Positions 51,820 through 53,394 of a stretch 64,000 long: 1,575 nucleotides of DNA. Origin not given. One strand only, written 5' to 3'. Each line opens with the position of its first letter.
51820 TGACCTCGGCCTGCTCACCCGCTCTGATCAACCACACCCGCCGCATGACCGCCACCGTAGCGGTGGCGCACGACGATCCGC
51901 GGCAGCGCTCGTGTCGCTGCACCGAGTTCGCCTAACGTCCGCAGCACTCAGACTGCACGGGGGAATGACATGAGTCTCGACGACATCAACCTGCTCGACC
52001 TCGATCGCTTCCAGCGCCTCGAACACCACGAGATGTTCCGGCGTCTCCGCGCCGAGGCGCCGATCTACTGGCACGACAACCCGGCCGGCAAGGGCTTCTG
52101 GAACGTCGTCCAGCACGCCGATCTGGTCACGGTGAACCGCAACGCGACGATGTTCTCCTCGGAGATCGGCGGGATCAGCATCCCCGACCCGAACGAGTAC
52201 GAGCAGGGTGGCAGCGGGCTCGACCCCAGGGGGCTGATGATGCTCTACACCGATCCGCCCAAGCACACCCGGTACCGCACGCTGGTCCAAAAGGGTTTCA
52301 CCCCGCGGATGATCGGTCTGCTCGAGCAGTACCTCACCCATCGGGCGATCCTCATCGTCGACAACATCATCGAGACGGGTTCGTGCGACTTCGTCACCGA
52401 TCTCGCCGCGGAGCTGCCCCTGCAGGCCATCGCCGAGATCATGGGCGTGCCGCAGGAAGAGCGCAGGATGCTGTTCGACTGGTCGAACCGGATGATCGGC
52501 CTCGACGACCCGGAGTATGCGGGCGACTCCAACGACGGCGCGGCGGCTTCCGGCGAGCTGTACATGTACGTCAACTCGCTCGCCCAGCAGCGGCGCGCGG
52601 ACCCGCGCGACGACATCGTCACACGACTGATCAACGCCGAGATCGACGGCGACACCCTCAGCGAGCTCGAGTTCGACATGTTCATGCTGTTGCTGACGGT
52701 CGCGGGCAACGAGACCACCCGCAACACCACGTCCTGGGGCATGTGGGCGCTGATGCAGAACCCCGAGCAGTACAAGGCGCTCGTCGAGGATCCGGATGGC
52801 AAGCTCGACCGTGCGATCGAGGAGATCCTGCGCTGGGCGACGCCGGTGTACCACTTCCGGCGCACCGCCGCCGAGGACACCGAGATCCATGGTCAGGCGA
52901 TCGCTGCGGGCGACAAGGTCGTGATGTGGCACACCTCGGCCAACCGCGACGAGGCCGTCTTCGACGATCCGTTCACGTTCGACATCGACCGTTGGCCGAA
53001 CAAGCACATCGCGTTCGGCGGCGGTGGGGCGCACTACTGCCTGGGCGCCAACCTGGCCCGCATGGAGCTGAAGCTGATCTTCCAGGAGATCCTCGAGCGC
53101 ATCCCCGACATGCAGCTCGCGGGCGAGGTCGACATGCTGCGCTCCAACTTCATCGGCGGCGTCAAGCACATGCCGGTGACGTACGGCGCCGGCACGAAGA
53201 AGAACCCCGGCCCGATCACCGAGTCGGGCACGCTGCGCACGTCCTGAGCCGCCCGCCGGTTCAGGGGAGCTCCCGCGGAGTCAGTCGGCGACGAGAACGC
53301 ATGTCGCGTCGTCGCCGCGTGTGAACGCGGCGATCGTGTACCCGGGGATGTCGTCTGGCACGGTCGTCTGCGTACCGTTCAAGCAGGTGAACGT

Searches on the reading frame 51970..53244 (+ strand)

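Call 60: search_protein_families(library=pfam, proteins=[window:51970-53244:+], max_evalue=0.001)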
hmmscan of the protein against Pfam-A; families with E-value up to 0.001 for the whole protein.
window:51970-53244:+ (425 aa): 1 family
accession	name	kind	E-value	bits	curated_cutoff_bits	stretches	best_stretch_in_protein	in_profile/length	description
PF00067.27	p450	-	4.3e-33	115.2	22.8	1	191-377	214-431/462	Cytochrome P450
